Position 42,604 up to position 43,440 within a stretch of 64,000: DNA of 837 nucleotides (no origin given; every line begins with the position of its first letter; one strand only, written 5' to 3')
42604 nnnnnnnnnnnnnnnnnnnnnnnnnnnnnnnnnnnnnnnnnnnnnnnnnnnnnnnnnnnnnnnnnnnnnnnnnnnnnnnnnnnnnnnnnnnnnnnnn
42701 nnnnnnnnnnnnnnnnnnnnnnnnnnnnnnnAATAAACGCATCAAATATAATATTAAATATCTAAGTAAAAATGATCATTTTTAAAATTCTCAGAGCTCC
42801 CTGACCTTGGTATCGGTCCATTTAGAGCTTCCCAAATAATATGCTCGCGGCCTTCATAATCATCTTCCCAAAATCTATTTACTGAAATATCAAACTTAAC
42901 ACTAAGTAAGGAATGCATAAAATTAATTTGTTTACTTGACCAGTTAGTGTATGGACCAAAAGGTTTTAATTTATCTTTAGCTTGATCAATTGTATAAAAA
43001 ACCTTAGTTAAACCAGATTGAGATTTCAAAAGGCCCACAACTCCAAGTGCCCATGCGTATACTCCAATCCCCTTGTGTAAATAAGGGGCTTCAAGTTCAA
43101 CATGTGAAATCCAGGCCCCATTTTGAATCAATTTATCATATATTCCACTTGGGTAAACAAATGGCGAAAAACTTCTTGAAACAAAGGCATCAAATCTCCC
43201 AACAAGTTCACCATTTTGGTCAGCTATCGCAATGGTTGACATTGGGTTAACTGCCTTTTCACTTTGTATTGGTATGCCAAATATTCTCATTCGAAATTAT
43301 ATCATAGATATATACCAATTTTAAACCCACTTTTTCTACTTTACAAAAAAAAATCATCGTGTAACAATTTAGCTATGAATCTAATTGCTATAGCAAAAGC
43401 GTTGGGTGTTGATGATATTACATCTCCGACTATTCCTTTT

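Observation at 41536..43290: Tandem triplet of small GNAT-like paralogs plus a decayed fourth copy, next to a sorting-signal surface protein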

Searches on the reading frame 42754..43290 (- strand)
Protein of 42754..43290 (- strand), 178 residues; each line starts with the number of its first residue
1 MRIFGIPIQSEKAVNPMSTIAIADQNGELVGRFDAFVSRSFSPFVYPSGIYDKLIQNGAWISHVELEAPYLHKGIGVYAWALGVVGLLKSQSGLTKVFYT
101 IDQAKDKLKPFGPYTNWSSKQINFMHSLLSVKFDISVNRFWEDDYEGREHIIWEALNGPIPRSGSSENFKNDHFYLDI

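Call 4: search_protein_families(library=pfam, proteins=[window:42754-43290:-], max_evalue=10)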
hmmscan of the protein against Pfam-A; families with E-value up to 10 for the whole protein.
window:42754-43290:- (178 aa): 0 families

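Call 6: find_homologous_proteins(query=window:42754-43290:-, max_evalue=0.01)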
Query window:42754-43290:- (178 aa): 1 proteins with E <= 0.01 among 15 candidates.
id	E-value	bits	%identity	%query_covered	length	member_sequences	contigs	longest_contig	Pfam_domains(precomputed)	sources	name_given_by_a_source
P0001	1.1e-53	200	94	56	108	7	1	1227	-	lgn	-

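Call 11: search_protein_families(library=ncbifam, proteins=[window:42754-43290:-], max_evalue=1)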
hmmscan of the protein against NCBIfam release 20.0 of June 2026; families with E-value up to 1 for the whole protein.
window:42754-43290:- (178 aa): 0 families

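Call 12: search_protein_families(library=padloc, proteins=[window:42754-43290:-], max_evalue=1)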
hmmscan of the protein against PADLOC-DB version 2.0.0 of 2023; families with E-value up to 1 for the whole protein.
window:42754-43290:- (178 aa): 0 families

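Call 13: search_solved_structures(query=A1, max_evalue=10)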
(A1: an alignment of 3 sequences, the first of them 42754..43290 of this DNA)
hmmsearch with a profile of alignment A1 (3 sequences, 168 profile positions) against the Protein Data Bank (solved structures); distinct sequences matched with E-value up to 10: 0.

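Call 14: find_encoding_contigs(protein=window:42754-43290:-, flank=10000)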
Protein window:42754-43290:- (178 aa): 4 contigs read that carry it; 1 place shown.
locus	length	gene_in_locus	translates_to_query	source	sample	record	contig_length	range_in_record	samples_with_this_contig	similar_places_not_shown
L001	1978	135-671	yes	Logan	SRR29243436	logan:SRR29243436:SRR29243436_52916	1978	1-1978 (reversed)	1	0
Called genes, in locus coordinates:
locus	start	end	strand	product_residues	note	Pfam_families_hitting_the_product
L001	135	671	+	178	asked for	-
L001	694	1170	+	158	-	-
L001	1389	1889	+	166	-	-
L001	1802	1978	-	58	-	?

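Call 15: predict_structure(alignment_id=A1)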
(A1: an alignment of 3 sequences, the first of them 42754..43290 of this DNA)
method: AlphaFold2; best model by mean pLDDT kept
length: 178 residues; sequences in the alignment: 3
mean_pLDDT: 62.4   pTM: 0.65
mean pLDDT of the five models: 62.4, 62.2, 57.3, 53.2, 52.4
residues with pLDDT >= 90: 0; 70-90: 68; 50-70: 68; < 50: 42
segments of 3 or more residues with pLDDT < 50: 1-13, 101-116, 159-170
pLDDT, mean of each block of 10 residues (from residue 1): 32 65 84 73 56 63 75 76 81 62 40 49 78 73 57 59 42 57
secondary structure, 60 per line:
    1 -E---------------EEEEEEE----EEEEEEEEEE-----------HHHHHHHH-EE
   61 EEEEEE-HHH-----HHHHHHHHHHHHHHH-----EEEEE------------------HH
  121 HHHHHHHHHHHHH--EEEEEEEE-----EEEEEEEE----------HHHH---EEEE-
elements in order: E18-24 E29-38 H50-57 E59-66 H76-90 E96-100 H119-133 E136-143 E149-156 H167-170 E174-177

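Call 16: search_protein_representatives(alignment_id=A1)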
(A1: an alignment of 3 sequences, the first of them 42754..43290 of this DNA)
Query: 3 sequences, 168 profile positions. Proteins with E-value up to 0.001 (for the whole library): 7; up to 1e-10: 6; up to 1e-30: 3. The best 7 are listed.
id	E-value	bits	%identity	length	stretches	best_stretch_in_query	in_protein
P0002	3.4e-66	239.0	-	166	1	1-168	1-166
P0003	1.9e-63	230.1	-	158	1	1-165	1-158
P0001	1.9e-32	129.3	-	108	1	1-96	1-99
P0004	1.1e-22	97.5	-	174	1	18-168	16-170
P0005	5.8e-17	78.9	-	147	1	49-158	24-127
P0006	4.5e-16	76.0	-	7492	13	80-137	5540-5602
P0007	1.2e-04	38.7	-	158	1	58-150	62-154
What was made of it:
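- An exhaustive profile search of 1.84e9 representatives gave only P0004, P0005 and P0007 besides self (call 16). Very narrow taxonomic range (call 16).
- Tried and rejected: P0006, the 7,492-aa hit (E 4.5e-16, call 16).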

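Call 20: find_encoding_contigs(protein=P0004, flank=10000)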
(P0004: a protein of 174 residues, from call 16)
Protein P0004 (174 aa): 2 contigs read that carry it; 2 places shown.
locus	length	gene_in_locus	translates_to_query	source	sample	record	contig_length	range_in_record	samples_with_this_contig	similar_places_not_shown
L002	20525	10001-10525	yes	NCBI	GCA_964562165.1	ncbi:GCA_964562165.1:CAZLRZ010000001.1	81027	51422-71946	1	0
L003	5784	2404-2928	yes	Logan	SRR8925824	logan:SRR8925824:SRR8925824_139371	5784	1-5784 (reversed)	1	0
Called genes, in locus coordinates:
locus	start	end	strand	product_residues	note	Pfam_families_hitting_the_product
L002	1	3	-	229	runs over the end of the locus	PF02463:SMC_N, PF00005:ABC_tran, PF13304:AAA_21 (faint)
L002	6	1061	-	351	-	PF25917:BSH_RND, PF25973:BSH_CzcB (weak), PF25984:BSH_YknX (faint), PF25989:YknX_C (weak)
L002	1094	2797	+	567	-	PF04055:Radical_SAM, PF16199:Radical_SAM_C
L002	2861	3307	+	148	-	PF02502:LacAB_rpiB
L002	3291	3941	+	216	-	PF00834:Ribul_P_3_epim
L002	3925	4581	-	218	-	PF00923:TAL_FSA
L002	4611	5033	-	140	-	PF13673:Acetyltransf_10, PF00583:Acetyltransf_1, PF13508:Acetyltransf_7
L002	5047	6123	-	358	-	PF00483:NTP_transferase, PF22640:ManC_GMP_beta-helix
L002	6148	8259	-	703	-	PF02878:PGM_PMM_I, PF02879:PGM_PMM_II, PF02880:PGM_PMM_III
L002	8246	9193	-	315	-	PF02424:ApbE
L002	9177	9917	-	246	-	-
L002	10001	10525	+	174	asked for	-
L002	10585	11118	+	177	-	PF16111:DUF4829 (weak)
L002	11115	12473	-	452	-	PF00464:SHMT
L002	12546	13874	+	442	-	PF01266:DAO, PF13450:NAD_binding_8, PF01593:Amino_oxidase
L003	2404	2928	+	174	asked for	-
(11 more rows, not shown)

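Call 21: find_encoding_contigs(protein=P0007, flank=10000)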
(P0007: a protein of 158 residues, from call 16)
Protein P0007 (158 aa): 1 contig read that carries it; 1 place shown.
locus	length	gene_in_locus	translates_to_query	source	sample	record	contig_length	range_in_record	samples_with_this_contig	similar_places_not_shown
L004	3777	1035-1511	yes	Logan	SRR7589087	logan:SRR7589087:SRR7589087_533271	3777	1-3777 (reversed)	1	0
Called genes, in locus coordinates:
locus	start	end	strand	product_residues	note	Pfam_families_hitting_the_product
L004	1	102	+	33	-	?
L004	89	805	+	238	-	PF09858:DUF2085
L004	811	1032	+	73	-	-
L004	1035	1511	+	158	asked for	-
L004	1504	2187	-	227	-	PF08032:SpoU_sub_bind, PF00588:SpoU_methylase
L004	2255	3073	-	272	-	-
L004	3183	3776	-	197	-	?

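Call 22: find_encoding_contigs(protein=P0005, flank=10000)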
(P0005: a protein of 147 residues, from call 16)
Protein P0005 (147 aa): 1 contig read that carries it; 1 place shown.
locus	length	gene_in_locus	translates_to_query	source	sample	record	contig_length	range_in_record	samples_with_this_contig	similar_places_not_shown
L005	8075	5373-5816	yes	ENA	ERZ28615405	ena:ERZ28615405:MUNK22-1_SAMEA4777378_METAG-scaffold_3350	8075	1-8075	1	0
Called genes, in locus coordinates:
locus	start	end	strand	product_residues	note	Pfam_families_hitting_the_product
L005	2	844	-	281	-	?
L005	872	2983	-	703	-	PF02878:PGM_PMM_I, PF02879:PGM_PMM_II, PF02880:PGM_PMM_III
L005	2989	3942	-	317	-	PF02424:ApbE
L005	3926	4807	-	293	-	-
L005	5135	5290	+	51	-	-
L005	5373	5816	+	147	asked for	-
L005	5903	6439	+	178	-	-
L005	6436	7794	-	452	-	PF00464:SHMT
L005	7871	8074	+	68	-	?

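Call 29: find_homologous_proteins(query=A2, max_evalue=0.01)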
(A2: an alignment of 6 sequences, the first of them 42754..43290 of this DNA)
Query A2 (6 sequences) (178 aa, profile of the alignment): 4 proteins with E <= 0.01 among 836 candidates.
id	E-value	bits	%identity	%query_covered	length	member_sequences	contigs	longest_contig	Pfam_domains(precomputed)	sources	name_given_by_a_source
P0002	5.8e-54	201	23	54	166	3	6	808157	-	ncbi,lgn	-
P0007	7.2e-50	187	23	50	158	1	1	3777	-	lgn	-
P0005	2.1e-41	160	27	37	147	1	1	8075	-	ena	-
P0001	3.0e-27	114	94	56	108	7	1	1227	-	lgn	-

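Call 33: find_encoding_contigs(protein=P0012, flank=6000, max_places=4)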
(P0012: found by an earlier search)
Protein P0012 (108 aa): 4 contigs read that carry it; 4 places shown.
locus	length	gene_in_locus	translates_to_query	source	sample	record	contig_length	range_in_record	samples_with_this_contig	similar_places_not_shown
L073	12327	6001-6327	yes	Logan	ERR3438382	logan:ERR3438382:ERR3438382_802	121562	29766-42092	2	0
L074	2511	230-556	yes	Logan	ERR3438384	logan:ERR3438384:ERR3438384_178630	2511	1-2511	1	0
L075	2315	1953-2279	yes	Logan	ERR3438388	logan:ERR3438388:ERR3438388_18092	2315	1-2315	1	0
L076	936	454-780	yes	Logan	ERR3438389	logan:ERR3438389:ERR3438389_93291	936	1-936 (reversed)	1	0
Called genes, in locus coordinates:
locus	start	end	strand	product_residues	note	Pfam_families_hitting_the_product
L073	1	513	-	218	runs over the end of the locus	PF00923:TAL_FSA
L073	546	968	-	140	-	PF13673:Acetyltransf_10, PF00583:Acetyltransf_1, PF13508:Acetyltransf_7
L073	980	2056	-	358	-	PF00483:NTP_transferase, PF22640:ManC_GMP_beta-helix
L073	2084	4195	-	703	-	PF02878:PGM_PMM_I, PF02879:PGM_PMM_II, PF02880:PGM_PMM_III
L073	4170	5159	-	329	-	PF02424:ApbE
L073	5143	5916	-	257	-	PF00963:Cohesin (weak)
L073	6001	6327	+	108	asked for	-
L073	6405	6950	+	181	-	-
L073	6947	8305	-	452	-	PF00464:SHMT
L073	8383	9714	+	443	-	PF01266:DAO (weak), PF13450:NAD_binding_8, PF01593:Amino_oxidase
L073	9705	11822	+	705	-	PF10060:DUF2298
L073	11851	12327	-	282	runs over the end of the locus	PF00763:THF_DHG_CYH, PF02882:THF_DHG_CYH_C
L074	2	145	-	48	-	?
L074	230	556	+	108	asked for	-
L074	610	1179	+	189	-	-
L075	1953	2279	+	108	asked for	-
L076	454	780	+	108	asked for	-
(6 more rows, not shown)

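Call 34: find_encoding_contigs(protein=P0016, flank=6000, max_places=3)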
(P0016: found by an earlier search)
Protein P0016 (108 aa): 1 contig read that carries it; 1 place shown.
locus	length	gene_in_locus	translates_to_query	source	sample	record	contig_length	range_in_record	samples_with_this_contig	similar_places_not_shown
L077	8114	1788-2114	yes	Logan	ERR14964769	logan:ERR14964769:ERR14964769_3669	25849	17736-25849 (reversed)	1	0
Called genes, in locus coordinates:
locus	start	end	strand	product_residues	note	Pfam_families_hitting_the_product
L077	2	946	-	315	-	?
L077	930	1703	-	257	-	PF00963:Cohesin (weak)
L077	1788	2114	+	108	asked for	-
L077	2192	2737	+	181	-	-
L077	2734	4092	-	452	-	PF00464:SHMT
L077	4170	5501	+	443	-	PF01266:DAO (weak), PF13450:NAD_binding_8, PF01593:Amino_oxidase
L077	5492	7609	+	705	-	PF10060:DUF2298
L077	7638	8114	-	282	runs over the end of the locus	PF00763:THF_DHG_CYH, PF02882:THF_DHG_CYH_C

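Call 35: fold_search(model_id=the predicted structure, library=pdb)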
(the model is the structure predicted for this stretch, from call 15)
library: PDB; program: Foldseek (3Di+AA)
matches with E <= 10: 552; with E <= 0.001: 0
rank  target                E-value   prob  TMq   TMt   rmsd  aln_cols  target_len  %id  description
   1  5o7o_A                1.1e-02  0.97  0.39  0.45   5.7       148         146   10  The crystal structure of DfoC, the desferrioxamine biosynthetic pathway acetyltransferase/Non-Ribosomal Peptide Synthe (released 2018-02-28)
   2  4kvm_E                1.1e-02  0.93  0.32  0.36   8.1       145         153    9  The NatA (Naa10p/Naa15p) amino-terminal acetyltransferase complex bound to a bisubstrate analog (released 2013-07-31)
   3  9gj6_A                1.2e-02  0.96  0.34  0.33   7.0       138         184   12  Human 80S ribosome in complex with NatA in proximal and distal position (released 2026-02-18)
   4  3igr_A                1.2e-02  0.92  0.32  0.31   8.2       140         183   11  The Crystal Structure of Ribosomal-protein-S5-alanine Acetyltransferase from Vibrio fischeri to 2.0A (released 2009-09-01)
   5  4hnw_B                1.2e-02  0.84  0.32  0.30   8.2       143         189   12  The NatA Acetyltransferase Complex Bound To Inositol Hexakisphosphate (released 2014-03-26)
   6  2j8n_A                1.3e-02  0.91  0.33  0.35   7.2       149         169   17  Structure of P. aeruginosa acetyltransferase PA4866 solved at room temperature (released 2007-02-06)
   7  4xnh_B                1.4e-02  0.91  0.34  0.31   7.4       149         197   12  Crystal structure of yeast N-terminal acetyltransferase NatE (IP6) in complex with a bisubstrate (released 2016-07-20)
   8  3juw_A                2.5e-02  0.98  0.39  0.41   4.6       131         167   12  Putative GnaT-family acetyltransferase from Bordetella pertussis. (released 2009-09-22)
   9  8gxk_C                2.8e-02  0.69  0.28  0.27   7.0       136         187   12  Pseudomonas jinjuensis N-acetyltransferase (released 2022-10-12)
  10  2qml                  3.0e-02  0.97  0.43  0.40   5.7       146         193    9  Crystal structure of an uncharacterized protein (bh2621) from bacillus halodurans at 1.55 A resolution (released 2007-09-04)
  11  8gxk_B                3.0e-02  0.63  0.27  0.26   7.0       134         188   12  Pseudomonas jinjuensis N-acetyltransferase (released 2022-10-12)
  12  8gxk_A                3.2e-02  0.66  0.28  0.27   7.0       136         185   12  Pseudomonas jinjuensis N-acetyltransferase (released 2022-10-12)
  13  1v0c                  4.0e-02  0.87  0.37  0.37   6.3       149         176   14  Structure of AAC(6')-Ib in complex with Kanamycin C and AcetylCoA. (released 2008-09-02)
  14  8gxk_D                5.1e-02  0.54  0.27  0.26   7.0       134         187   12  Pseudomonas jinjuensis N-acetyltransferase (released 2022-10-12)
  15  8gxf_A                5.7e-02  0.63  0.33  0.32   7.6       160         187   11  Pseudomonas flexibilis GCN5 family acetyltransferase (released 2022-10-19)
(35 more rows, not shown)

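Call 43: predict_structure(alignment_id=A2)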
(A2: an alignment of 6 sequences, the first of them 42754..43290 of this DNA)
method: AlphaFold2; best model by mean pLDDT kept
length: 178 residues; sequences in the alignment: 6
mean_pLDDT: 77.5   pTM: 0.81
mean pLDDT of the five models: 77.5, 75.6, 74.0, 72.8, 72.6
residues with pLDDT >= 90: 18; 70-90: 123; 50-70: 21; < 50: 16
segments of 3 or more residues with pLDDT < 50: 10-14, 106-113
pLDDT, mean of each block of 10 residues (from residue 1): 74 57 87 86 83 87 82 81 87 81 53 55 89 89 81 85 59 79
secondary structure, 60 per line:
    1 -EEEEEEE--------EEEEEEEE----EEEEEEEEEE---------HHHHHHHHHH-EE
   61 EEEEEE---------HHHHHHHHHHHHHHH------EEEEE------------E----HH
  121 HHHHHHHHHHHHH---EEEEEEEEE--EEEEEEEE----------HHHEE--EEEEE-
elements in order: E2-8 E17-24 E29-38 H48-57 E59-66 H76-90 E97-101 H119-133 E137-145 E148-155 E173-177
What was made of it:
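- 42754..43290 (-): C178: first gene of the array, 178 aa, C-type copy. Keeps the G-x-G of motif A (LHKGIG). AF2 model pLDDT 77.5 (call 43).
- On GNAT superfamily (acyl-CoA N-acyltransferase fold): The AF2 model (pLDDT 77.5, pTM 0.81, call 43) has the C-terminal core elements in order.
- AF2 model with pLDDT 77.5 and pTM 0.81 (call 43). They sit at the motif A helix, the end of beta5 and the start of alpha4 of the model (call 43). The N-terminal half of the model (beta-beta-beta-alpha) does not follow the canonical beta1-alpha1-alpha2-beta2-beta3 order (call 43). Atypical N-terminal topology (call 43). Confident, compact fold prediction (call 43).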

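Call 47: fold_search(model_id=the predicted structure, library=pdb)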
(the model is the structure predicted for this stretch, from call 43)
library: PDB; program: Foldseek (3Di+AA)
matches with E <= 10: 798; with E <= 0.001: 0
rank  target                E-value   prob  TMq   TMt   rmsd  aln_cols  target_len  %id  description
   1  1k4j                  1.4e-03  0.99  0.44  0.41   6.8       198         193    8  Crystal Structure of the Acyl-homoserinelactone Synthase EsaI Complexed with Rhenate (released 2002-04-17)
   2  6wns                  2.3e-03  0.97  0.36  0.34   7.8       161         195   10  The structure of a CoA-dependent acyl-homoserine lactone synthase, MesI (released 2020-05-13)
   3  1kzf                  4.3e-03  0.98  0.43  0.39   6.8       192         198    8  Crystal Structure of the Acyl-homoserine Lactone Synthase, EsaI (released 2002-04-17)
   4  7kx3_C                6.5e-03  0.99  0.39  0.41   4.9       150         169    7  SpeG Spermidine N-acetyltransferase F149G mutant from Vibrio cholerae (released 2020-12-16)
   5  7kwx_A                1.0e-02  0.99  0.39  0.41   4.8       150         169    7  Spermidine N-acetyltransferase SpeG N152L mutant from Vibrio cholerae (released 2020-12-16)
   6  5gi5                  1.1e-02  0.96  0.40  0.35   7.0       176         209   11  Crystal Structure of Drosophila melanogaster Dopamine N-Acetyltransferase Bound to CoA (released 2017-07-05)
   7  6dau_D                1.3e-02  0.94  0.38  0.39   7.1       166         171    8  Crystal structure of E33Q and E41Q mutant forms of the spermidine/spermine N-acetyltransferase SpeG from Vibrio choler (released 2018-07-04)
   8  5gii                  1.3e-02  0.91  0.37  0.33   6.9       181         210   11  Crystal Structure of Drosophila melanogaster E47N Dopamine N-Acetyltransferase in Ternary Complex with CoA and Acetyl-ph (released 2017-07-05)
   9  8wmb                  1.5e-02  0.84  0.35  0.30   7.8       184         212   12  Crystal Structure of Drosophila melanogaster D46A Dopamine N-Acetyltransferase in Complex with Acetyl-CoA (released 2024-10-02)
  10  2jlm_B                1.8e-02  0.95  0.39  0.39   5.8       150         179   13  Structure of a Putative Acetyltransferase (ACIAD1637) from Acinetobacter baylyi ADP1 (released 2009-01-20)
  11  3p2h                  1.8e-02  0.93  0.40  0.39   7.0       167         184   10  Crystal structure of TofI in a ternary complex with an inhibitor and MTA (released 2011-07-06)
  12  4jxq_A                1.8e-02  0.89  0.37  0.36   9.4       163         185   13  Crystal structure of a GNAT superfamily phosphinothricin acetyltransferase (Pat) from Sinorhizobium meliloti 1021 (released 2013-05-08)
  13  7kx2_C                1.9e-02  0.95  0.39  0.41   5.0       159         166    9  Spermidine N-acetyltransferase SpeG F149A mutant from Vibrio cholerae (released 2020-12-16)
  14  2jlm_E                2.2e-02  0.93  0.38  0.38   6.1       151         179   12  Structure of a Putative Acetyltransferase (ACIAD1637) from Acinetobacter baylyi ADP1 (released 2009-01-20)
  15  3p2f                  2.2e-02  0.89  0.37  0.38   6.2       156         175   10  Crystal structure of TofI in an apo form (released 2011-07-06)
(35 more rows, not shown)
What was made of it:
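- Closest known: LuxI-type acyl-homoserine-lactone synthases. Same: The top three PDB matches of the improved model (call 47).
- The Foldseek PDB top 50 are essentially all GNAT-superfamily proteins (EsaI/MesI/TofI, SpeG, dopamine NAT, PAT), with probability 0.9-0.99 (call 47). Size of 158-178 aa and a GNAT-like fold (call 47). The best PDB fold matches of the improved model are EsaI, MesI and TofI (E 1.4e-3 to 2e-2, call 47).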
